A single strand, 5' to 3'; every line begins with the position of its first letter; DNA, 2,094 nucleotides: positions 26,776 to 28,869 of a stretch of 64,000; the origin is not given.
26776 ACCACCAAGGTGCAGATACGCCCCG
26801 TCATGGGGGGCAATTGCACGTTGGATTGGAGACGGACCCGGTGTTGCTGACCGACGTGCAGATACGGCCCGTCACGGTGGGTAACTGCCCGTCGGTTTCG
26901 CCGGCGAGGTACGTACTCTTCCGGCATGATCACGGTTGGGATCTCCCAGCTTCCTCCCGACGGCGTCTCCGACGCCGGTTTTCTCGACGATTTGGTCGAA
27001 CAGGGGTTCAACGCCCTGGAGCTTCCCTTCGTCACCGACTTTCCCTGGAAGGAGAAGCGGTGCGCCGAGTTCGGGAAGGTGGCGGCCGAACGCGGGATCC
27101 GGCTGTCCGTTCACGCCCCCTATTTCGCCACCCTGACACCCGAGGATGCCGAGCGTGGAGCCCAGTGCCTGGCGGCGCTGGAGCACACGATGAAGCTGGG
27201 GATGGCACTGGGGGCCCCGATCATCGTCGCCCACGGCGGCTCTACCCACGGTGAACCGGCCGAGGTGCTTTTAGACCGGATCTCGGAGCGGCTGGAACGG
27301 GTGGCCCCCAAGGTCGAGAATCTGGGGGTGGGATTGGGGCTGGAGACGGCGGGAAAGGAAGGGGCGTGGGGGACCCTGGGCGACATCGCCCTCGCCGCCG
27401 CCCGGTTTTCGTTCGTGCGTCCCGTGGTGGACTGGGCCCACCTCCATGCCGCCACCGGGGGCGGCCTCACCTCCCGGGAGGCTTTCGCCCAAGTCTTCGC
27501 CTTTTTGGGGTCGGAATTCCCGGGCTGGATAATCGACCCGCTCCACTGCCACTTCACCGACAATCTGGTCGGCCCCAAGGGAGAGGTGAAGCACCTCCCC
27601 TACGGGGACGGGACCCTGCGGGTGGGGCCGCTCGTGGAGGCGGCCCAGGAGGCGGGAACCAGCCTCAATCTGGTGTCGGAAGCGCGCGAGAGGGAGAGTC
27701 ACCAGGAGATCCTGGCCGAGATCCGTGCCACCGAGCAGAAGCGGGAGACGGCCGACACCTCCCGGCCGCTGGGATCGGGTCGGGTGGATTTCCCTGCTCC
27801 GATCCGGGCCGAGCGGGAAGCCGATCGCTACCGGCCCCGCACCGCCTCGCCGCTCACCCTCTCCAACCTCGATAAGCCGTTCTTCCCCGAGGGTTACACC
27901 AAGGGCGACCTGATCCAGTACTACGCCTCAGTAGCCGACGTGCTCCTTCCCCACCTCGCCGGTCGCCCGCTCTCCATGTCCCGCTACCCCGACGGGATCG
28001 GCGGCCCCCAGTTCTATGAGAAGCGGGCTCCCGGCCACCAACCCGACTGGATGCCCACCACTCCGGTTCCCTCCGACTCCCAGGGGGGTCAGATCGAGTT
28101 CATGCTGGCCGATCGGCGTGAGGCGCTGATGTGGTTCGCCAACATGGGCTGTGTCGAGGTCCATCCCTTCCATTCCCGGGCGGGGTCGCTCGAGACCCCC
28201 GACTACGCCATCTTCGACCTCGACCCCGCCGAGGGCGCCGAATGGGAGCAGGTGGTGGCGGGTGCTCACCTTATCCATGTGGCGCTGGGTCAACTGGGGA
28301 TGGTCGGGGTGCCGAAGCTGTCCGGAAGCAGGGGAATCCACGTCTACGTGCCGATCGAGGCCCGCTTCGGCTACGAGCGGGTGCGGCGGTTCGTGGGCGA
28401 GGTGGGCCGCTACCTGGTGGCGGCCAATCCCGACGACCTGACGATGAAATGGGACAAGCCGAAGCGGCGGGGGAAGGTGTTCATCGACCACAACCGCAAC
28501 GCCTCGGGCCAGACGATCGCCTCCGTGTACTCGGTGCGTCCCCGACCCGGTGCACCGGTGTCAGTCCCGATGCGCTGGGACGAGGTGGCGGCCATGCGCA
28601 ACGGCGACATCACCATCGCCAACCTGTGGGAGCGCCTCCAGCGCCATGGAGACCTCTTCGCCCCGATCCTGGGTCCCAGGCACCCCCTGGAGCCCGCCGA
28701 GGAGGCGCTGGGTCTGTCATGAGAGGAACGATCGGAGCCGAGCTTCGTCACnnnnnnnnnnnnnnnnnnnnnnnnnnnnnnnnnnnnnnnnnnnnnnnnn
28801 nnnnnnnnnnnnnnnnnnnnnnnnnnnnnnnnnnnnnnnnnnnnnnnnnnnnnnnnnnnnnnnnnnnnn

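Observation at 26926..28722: Single-ORF fusion of an Nfo (Endonuclease IV) domain to a LigD-type NHEJ primase-polymerase domain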

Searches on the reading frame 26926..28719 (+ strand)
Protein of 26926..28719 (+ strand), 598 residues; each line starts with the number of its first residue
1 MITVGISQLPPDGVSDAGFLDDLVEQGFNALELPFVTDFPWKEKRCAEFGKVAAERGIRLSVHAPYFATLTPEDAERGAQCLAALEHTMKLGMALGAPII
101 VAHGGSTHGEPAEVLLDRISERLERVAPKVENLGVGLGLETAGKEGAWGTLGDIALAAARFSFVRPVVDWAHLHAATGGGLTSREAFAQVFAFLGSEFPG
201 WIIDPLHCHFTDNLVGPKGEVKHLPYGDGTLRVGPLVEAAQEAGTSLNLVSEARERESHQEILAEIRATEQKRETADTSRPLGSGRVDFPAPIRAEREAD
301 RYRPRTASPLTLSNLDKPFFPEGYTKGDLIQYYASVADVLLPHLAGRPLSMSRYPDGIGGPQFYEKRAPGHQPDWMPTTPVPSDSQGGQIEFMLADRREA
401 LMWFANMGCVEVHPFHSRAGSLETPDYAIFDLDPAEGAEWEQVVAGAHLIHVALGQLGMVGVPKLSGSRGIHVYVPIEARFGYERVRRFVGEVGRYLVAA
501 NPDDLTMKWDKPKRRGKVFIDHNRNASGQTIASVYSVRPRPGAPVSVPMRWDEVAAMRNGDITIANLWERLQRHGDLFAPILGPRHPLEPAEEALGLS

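Call 3: search_protein_families(library=pfam, proteins=[window:26926-28719:+], max_evalue=1)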
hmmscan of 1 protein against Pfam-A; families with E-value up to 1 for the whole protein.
window:26926-28719:+ (598 aa): 4 families
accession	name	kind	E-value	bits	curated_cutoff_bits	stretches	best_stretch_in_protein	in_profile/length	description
PF21686.3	LigD_Prim-Pol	-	1.7e-89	300.2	27.4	1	325-578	1-254/254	LigD, primase-polymerase domain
PF01261.30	AP_endonuc_2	-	1.2e-27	97.6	31.1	1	21-265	2-242/249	Xylose isomerase-like TIM barrel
PF01896.25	DNA_primase_S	-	1.1e-08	36.1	26.8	1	430-551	1-163/163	DNA primase small subunit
PF03851.20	UvdE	-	0.17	11.5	24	1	44-130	86-176/275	UV-endonuclease UvdE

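Call 4: search_protein_families(library=ncbifam, proteins=[window:26926-28719:+], max_evalue=1)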
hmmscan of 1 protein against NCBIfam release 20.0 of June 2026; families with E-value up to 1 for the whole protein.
window:26926-28719:+ (598 aa): 10 families
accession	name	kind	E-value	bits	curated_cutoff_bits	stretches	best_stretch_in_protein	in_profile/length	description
TIGR02776.1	NHEJ_ligase_prk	equivalog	1.4e-75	255.3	373.2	1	299-579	309-583/587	DNA ligase D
TIGR02778.1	ligD_pol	equivalog_domain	1.5e-72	244.2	214.7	1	311-555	2-244/245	non-homologous end-joining DNA ligase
NF004628.0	PRK05972.1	subfamily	6.1e-68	229.7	895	1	294-595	575-865/870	ATP-dependent DNA ligase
NF007210.0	PRK09632.1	equivalog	4.7e-58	197.1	989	1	307-581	12-291/781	ATP-dependent DNA ligase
NF007211.0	PRK09633.1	equivalog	5e-52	177.1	774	1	310-579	323-588/610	DNA ligase D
TIGR00587.1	nfo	subfamily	1.8e-08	34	129.65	1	59-196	65-204/279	deoxyribonuclease IV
NF002198.0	PRK01060.1-3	equivalog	0.0057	16.3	244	1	39-131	34-127/253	deoxyribonuclease IV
NF002197.0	PRK01060.1-2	equivalog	0.0073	15.4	376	1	46-191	57-208/289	deoxyribonuclease IV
NF002196.0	PRK01060.1-1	equivalog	0.0099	15.2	333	1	59-144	65-150/297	deoxyribonuclease IV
NF041277.1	coba_remo_CbiR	equivalog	0.068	12.7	105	1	43-127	45-131/249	cobamide remodeling phosphodiesterase CbiR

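Call 5: find_homologous_proteins(query=window:26926-28719:+, max_evalue=1e-10)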
Query window:26926-28719:+ (598 aa): 1275 proteins with E <= 1e-10 among 8000 candidates; the best 120 are listed.
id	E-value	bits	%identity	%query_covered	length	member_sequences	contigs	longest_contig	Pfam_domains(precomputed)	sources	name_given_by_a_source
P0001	0.0e+0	1326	96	100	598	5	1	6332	PF01261.31,PF01896.26,PF21686.4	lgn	-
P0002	0.0e+0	1232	88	100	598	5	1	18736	PF01261.31,PF01896.26,PF21686.4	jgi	jgi:bifunctional non-homologous end joining protein LigD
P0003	0.0e+0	1189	85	100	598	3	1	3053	PF01261.31,PF01896.26,PF21686.4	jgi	jgi:bifunctional non-homologous end joining protein LigD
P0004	0.0e+0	1170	84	100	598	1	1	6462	PF01261.31,PF01896.26,PF21686.4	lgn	-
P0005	0.0e+0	1167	84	100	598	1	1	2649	PF01261.31,PF01896.26,PF21686.4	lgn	-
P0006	0.0e+0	1166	84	100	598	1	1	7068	PF01261.31,PF01896.26,PF21686.4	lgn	-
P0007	0.0e+0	1162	83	100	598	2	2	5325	PF01261.31,PF01896.26,PF21686.4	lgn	-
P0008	0.0e+0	1114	79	100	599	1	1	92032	PF01261.31,PF01896.26,PF21686.4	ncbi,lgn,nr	ncbi:MAG TPA: non-homologous end-joining DNA ligase [Acidimicrobiia bacterium]|nr:non-homologous end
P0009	0.0e+0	1109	80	100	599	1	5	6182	PF01261.31,PF01896.26,PF21686.4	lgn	-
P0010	0.0e+0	1108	79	100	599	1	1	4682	PF01261.31,PF01896.26,PF21686.4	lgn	-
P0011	0.0e+0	1107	80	100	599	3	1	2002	PF01261.31,PF01896.26,PF21686.4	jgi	-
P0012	0.0e+0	1104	80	100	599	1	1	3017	PF01261.31,PF01896.26,PF21686.4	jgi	jgi:bifunctional non-homologous end joining protein LigD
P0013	0.0e+0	1102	79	100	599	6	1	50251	PF01261.31,PF01896.26,PF21686.4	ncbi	ncbi:MAG TPA: non-homologous end-joining DNA ligase [Acidimicrobiia bacterium]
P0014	0.0e+0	1101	79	100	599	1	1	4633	PF01261.31,PF01896.26,PF21686.4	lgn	-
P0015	0.0e+0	1093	78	100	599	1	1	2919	PF01261.31,PF01896.26,PF21686.4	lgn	-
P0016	0.0e+0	1092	78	100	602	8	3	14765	PF01261.31,PF01896.26,PF21686.4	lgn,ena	-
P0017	0.0e+0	1091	79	100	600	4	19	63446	PF01261.31,PF01896.26,PF21686.4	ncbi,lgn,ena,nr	ncbi:MAG TPA: non-homologous end-joining DNA ligase [Acidimicrobiia bacterium]|nr:non-homologous end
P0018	0.0e+0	1091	77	100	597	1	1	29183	PF01261.31,PF01896.26,PF21686.4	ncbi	-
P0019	0.0e+0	1090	77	100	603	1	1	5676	PF01261.31,PF01896.26,PF21686.4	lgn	-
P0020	0.0e+0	1089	78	100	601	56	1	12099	PF01261.31,PF01896.26,PF21686.4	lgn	-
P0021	0.0e+0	1088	78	100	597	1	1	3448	PF01261.31,PF01896.26,PF21686.4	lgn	-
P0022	0.0e+0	1088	78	100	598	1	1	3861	PF01261.31,PF01896.26,PF21686.4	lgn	-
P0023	0.0e+0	1078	78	98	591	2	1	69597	PF01261.31,PF01896.26,PF21686.4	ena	-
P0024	0.0e+0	1072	77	100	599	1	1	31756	PF01261.31,PF01896.26,PF21686.4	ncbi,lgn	ncbi:hypothetical protein BH23ACT5_BH23ACT5_16220 [soil metagenome]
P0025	0.0e+0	1069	76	100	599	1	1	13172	PF01261.31,PF01896.26,PF21686.4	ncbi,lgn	ncbi:MAG: non-homologous end-joining DNA ligase [Actinomycetota bacterium]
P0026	0.0e+0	1069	76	100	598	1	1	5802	PF01261.31,PF21686.4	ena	-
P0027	0.0e+0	1063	76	100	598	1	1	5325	PF01261.31,PF21686.4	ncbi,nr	ncbi:MAG TPA: non-homologous end-joining DNA ligase [Acidimicrobiia bacterium]|nr:non-homologous end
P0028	0.0e+0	1060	77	100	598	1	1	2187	PF01261.31,PF01896.26,PF21686.4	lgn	-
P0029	0.0e+0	1059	78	99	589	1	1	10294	PF01261.31,PF01896.26,PF21686.4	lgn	-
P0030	0.0e+0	1058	76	100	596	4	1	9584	PF01261.31,PF01896.26,PF21686.4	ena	-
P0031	0.0e+0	1057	76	100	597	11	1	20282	PF01261.31,PF01896.26,PF21686.4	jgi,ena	-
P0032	0.0e+0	1056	76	100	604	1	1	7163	PF01261.31,PF01896.26,PF21686.4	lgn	-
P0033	0.0e+0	1040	74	100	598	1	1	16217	PF01261.31,PF01896.26,PF21686.4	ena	-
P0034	0.0e+0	1034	74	100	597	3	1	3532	PF01261.31,PF01896.26,PF21686.4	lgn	-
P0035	0.0e+0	1029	74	100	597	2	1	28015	PF01261.31,PF01896.26,PF21686.4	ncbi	ncbi:MAG: non-homologous end-joining DNA ligase [Acidimicrobiia bacterium]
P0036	0.0e+0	1027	75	100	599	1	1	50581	PF01261.31,PF01896.26,PF21686.4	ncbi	-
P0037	1.8e-291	986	73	100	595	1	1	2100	PF01261.31,PF01896.26,PF21686.4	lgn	-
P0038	3.0e-278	943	68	100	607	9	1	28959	PF01261.31,PF01896.26,PF21686.4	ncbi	-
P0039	5.7e-278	942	68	100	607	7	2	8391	PF01261.31,PF01896.26,PF21686.4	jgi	jgi:bifunctional non-homologous end joining protein LigD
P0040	1.3e-276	937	68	100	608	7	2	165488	PF01261.31,PF01896.26,PF21686.4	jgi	-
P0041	1.5e-276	937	68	100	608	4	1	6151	PF01261.31,PF01896.26,PF21686.4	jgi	-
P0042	2.5e-276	936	67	96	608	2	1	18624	PF01261.31,PF01896.26,PF21686.4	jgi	jgi:bifunctional non-homologous end joining protein LigD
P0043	3.0e-276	936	67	100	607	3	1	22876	PF01261.31,PF01896.26,PF21686.4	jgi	jgi:bifunctional non-homologous end joining protein LigD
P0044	5.3e-276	935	68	100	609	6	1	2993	PF01261.31,PF21686.4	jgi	jgi:bifunctional non-homologous end joining protein LigD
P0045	9.1e-276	935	68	99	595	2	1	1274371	PF01261.31,PF01896.26,PF21686.4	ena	-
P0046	1.6e-275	934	67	100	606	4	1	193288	PF01261.31,PF01896.26,PF21686.4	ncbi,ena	-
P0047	3.9e-275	932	70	100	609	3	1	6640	PF01261.31,PF01896.26,PF21686.4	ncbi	-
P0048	6.8e-275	932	68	100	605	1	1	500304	PF01261.31,PF01896.26,PF21686.4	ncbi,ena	-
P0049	7.3e-275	932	67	100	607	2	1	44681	PF01261.31,PF21686.4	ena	-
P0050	7.5e-275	932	68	100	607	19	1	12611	PF01261.31,PF01896.26,PF21686.4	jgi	-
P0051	2.1e-274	930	68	100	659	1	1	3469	PF01261.31,PF01896.26,PF21686.4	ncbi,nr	ncbi:MAG: non-homologous end-joining DNA ligase, partial [Actinomycetota bacterium]|nr:non-homologou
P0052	2.3e-274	930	68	100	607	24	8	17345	PF01261.31,PF01896.26,PF21686.4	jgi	jgi:bifunctional non-homologous end joining protein LigD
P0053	1.2e-273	928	67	100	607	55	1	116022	PF01261.31,PF01896.26,PF21686.4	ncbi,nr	ncbi:MAG TPA: non-homologous end-joining DNA ligase [Acidimicrobiia bacterium]|nr:non-homologous end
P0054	4.1e-273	926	68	100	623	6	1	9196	PF01261.31,PF01896.26,PF21686.4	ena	-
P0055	4.4e-273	926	67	100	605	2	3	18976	PF01261.31,PF01896.26,PF21686.4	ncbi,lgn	-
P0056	4.7e-273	926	67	100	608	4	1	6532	PF01261.31,PF21686.4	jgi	-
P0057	1.4e-272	924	67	100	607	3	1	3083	PF01261.31,PF01896.26,PF21686.4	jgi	jgi:bifunctional non-homologous end joining protein LigD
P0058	2.2e-272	923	68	100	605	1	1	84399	PF01261.31,PF01896.26,PF21686.4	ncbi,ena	-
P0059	3.1e-272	923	67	100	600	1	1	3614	PF01261.31,PF01896.26,PF21686.4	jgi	jgi:bifunctional non-homologous end joining protein LigD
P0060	3.3e-272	923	67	100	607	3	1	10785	PF01261.31,PF01896.26,PF21686.4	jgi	jgi:bifunctional non-homologous end joining protein LigD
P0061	5.3e-272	922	67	100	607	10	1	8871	PF01261.31,PF21686.4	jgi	jgi:bifunctional non-homologous end joining protein LigD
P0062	5.7e-272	922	66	100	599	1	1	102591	PF01261.31,PF21686.4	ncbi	-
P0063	9.8e-272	921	68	100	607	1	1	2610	PF01261.31,PF01896.26,PF21686.4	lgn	-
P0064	1.1e-271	921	67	100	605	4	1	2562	PF01261.31,PF01896.26,PF21686.4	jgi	jgi:bifunctional non-homologous end joining protein LigD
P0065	1.6e-271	921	66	100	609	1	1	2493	PF01261.31,PF01896.26,PF21686.4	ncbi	-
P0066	2.6e-271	920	66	100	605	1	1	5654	PF01261.31,PF21686.4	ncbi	-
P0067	3.9e-271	919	68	100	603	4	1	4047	PF01261.31,PF01896.26,PF21686.4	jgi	jgi:bifunctional non-homologous end joining protein LigD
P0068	5.3e-271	919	67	100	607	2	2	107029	PF01261.31,PF01896.26,PF21686.4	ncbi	ncbi:MAG: non-homologous end-joining DNA ligase [Acidimicrobiia bacterium]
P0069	7.4e-271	918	67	100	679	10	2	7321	PF01261.31,PF01896.26,PF21686.4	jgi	jgi:bifunctional non-homologous end joining protein LigD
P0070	7.8e-271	918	67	100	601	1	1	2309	PF01261.31,PF21686.4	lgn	-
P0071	1.0e-270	918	66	100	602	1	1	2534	PF01261.31,PF01896.26,PF21686.4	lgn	-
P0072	1.3e-270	918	67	99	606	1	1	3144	PF01261.31,PF01896.26,PF21686.4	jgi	-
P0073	1.5e-270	917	66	100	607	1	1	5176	PF01261.31,PF21686.4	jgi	jgi:bifunctional non-homologous end joining protein LigD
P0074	2.4e-270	917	67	100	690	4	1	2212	PF01261.31,PF01896.26,PF21686.4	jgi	jgi:bifunctional non-homologous end joining protein LigD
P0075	2.7e-270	916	67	100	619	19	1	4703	PF01261.31,PF01896.26,PF21686.4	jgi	-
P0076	3.0e-270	916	66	100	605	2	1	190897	PF01261.31,PF01896.26,PF21686.4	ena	-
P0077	5.5e-270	915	67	100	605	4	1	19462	PF01261.31,PF01896.26,PF21686.4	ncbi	-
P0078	7.0e-270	915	67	100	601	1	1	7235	PF01261.31,PF01896.26,PF21686.4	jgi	jgi:bifunctional non-homologous end joining protein LigD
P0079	7.5e-270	915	66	100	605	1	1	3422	PF01261.31,PF01896.26,PF21686.4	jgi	jgi:bifunctional non-homologous end joining protein LigD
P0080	9.3e-270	915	65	100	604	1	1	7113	PF01261.31,PF01896.26,PF21686.4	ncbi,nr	ncbi:MAG: TIM barrel protein [Acidimicrobiia bacterium]|nr:TIM barrel protein [Acidimicrobiia bacter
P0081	1.1e-269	914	68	100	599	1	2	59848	PF01261.31,PF21686.4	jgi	jgi:bifunctional non-homologous end joining protein LigD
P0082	1.5e-269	914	66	100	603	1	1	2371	PF01261.31,PF01896.26,PF21686.4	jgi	jgi:bifunctional non-homologous end joining protein LigD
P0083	2.0e-269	914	66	100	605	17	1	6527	PF01261.31,PF21686.4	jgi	jgi:bifunctional non-homologous end joining protein LigD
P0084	2.7e-269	913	67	100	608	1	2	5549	PF01261.31,PF01896.26,PF21686.4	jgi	jgi:bifunctional non-homologous end joining protein LigD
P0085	3.1e-269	913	67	100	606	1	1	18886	PF01261.31,PF01896.26,PF21686.4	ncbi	ncbi:MAG: non-homologous end-joining DNA ligase [Acidimicrobiia bacterium]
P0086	6.2e-269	912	66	100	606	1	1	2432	PF01261.31,PF01896.26,PF21686.4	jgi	-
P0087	1.0e-268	911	67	100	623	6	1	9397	PF01261.31,PF01896.26,PF21686.4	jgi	-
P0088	2.4e-268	910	67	100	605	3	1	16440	PF01261.31,PF01896.26,PF21686.4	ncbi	-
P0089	2.7e-268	910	67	100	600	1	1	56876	PF01261.31,PF21686.4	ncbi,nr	ncbi:MAG: non-homologous end-joining DNA ligase [Actinomycetota bacterium]|nr:non-homologous end-joi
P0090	3.9e-268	909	67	100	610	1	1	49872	PF01261.31,PF01896.26,PF21686.4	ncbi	ncbi:MAG: non-homologous end-joining DNA ligase [Acidimicrobiia bacterium]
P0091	5.7e-268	909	67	100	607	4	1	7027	PF01261.31,PF01896.26,PF21686.4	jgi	jgi:bifunctional non-homologous end joining protein LigD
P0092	6.3e-268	909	67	100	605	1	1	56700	PF01261.31,PF01896.26,PF21686.4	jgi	jgi:bifunctional non-homologous end joining protein LigD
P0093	1.1e-267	908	67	100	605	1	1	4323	PF01261.31,PF01896.26,PF21686.4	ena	-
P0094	1.1e-267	908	65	100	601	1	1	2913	PF01261.31,PF21686.4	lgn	-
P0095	1.4e-267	908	66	100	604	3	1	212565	PF01261.31,PF01896.26,PF21686.4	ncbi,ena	-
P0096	1.9e-267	907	67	100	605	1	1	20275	PF01261.31,PF01896.26,PF21686.4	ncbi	-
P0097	1.9e-267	907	65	100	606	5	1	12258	PF01261.31,PF01896.26,PF21686.4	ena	-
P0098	2.7e-267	907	67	100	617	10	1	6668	PF01261.31,PF01896.26,PF21686.4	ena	-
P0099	2.8e-267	907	66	100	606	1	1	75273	PF01261.31,PF01896.26,PF21686.4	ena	-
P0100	2.9e-267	906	65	100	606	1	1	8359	PF01261.31,PF01896.26,PF21686.4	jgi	jgi:bifunctional non-homologous end joining protein LigD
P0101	3.6e-267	906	67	100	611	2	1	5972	PF01261.31,PF01896.26,PF21686.4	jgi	jgi:bifunctional non-homologous end joining protein LigD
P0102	4.1e-267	906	66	100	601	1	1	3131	PF01261.31,PF21686.4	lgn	-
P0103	4.5e-267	906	68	100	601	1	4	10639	PF01261.31,PF01896.26,PF21686.4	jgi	jgi:bifunctional non-homologous end joining protein LigD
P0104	4.5e-267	906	67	100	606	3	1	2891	PF01261.31,PF01896.26,PF21686.4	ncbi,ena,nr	ncbi:MAG TPA: non-homologous end-joining DNA ligase [Acidimicrobiia bacterium]|nr:non-homologous end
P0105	5.5e-267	906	67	100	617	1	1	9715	PF01261.31,PF01896.26,PF21686.4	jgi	jgi:bifunctional non-homologous end joining protein LigD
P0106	6.1e-267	905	65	99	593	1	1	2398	PF01261.31,PF01896.26,PF21686.4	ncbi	-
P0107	6.3e-267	905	66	100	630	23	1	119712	PF01261.31,PF01896.26,PF21686.4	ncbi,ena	-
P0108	6.9e-267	905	67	100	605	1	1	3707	PF01261.31,PF01896.26,PF21686.4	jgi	-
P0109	7.0e-267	905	66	100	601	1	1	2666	PF01261.31,PF01896.26,PF21686.4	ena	-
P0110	8.1e-267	905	65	100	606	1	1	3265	PF01261.31,PF01896.26,PF21686.4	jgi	-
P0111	8.3e-267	905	66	100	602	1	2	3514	PF01261.31,PF01896.26,PF21686.4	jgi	jgi:bifunctional non-homologous end joining protein LigD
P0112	8.4e-267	905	67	100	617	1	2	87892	PF01261.31,PF01896.26,PF21686.4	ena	-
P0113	8.4e-267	905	67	100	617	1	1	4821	PF01261.31,PF01896.26,PF21686.4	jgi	jgi:bifunctional non-homologous end joining protein LigD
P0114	1.0e-266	905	65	100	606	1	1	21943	PF01261.31,PF01896.26,PF21686.4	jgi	jgi:bifunctional non-homologous end joining protein LigD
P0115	1.3e-266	904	66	100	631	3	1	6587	PF01261.31,PF01896.26,PF21686.4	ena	-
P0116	1.5e-266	904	66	100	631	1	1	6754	PF01261.31,PF01896.26,PF21686.4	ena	-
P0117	1.6e-266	904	66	100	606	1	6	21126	PF01261.31,PF01896.26,PF21686.4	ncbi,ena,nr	ncbi:MAG TPA: non-homologous end-joining DNA ligase [Acidimicrobiia bacterium]|nr:non-homologous end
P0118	1.6e-266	904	66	100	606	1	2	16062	PF01261.31,PF01896.26,PF21686.4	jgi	jgi:bifunctional non-homologous end joining protein LigD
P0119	2.2e-266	904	66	100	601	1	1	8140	PF01261.31,PF01896.26,PF21686.4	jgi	jgi:bifunctional non-homologous end joining protein LigD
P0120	2.5e-266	903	66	100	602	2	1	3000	PF01261.31,PF21686.4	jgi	jgi:bifunctional non-homologous end joining protein LigD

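Call 9: find_encoding_contigs(protein=window:26926-28719:+, flank=10000, max_places=4)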
Protein window:26926-28719:+ (598 aa): no gene with exactly this product is on record in the collection.

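Call 12: find_encoding_contigs(protein=P0008, flank=10000, max_places=2)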
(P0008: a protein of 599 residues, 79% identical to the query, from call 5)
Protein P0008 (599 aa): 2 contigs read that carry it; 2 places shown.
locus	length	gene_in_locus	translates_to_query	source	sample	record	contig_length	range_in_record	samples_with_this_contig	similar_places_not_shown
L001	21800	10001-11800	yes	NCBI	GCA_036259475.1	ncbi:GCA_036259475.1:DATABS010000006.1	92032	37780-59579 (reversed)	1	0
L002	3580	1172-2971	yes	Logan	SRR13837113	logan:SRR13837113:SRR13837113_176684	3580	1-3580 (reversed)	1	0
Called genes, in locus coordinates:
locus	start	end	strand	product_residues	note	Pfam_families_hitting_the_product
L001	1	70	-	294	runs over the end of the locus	PF04542:Sigma70_r2, PF08281:Sigma70_r4_2, PF04545:Sigma70_r4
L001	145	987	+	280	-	PF05368:NmrA, PF01073:3Beta_HSD (faint), PF01370:Epimerase, PF13460:NAD_binding_10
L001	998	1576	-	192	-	PF12464:Mac, PF00132:Hexapep, PF14602:Hexapep_2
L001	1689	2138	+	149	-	PF00903:Glyoxalase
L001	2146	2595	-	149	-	PF12724:Flavodoxin_5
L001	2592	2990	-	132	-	PF10000:ACT_3, PF13840:ACT_7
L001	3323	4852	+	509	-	PF13487:HD_5, PF13936:HTH_38 (faint), PF13487:HD_5, PF01966:HD, PF00196:GerE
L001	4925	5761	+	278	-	PF00561:Abhydrolase_1, PF12146:Hydrolase_4, PF12697:Abhydrolase_6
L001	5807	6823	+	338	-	PF00296:Bac_luciferase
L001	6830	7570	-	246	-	PF00702:Hydrolase, PF13344:Hydrolase_6, PF13419:HAD_2 (faint), PF13242:Hydrolase_like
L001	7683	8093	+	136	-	PF00903:Glyoxalase (weak), PF18029:Glyoxalase_6 (weak)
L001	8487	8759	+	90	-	-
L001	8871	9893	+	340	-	PF03734:YkuD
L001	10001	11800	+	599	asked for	PF01261:AP_endonuc_2, PF21686:LigD_Prim-Pol, PF01896:DNA_primase_S (weak)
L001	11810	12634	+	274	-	PF02146:SIR2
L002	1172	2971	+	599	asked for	PF01261:AP_endonuc_2, PF21686:LigD_Prim-Pol, PF01896:DNA_primase_S (weak)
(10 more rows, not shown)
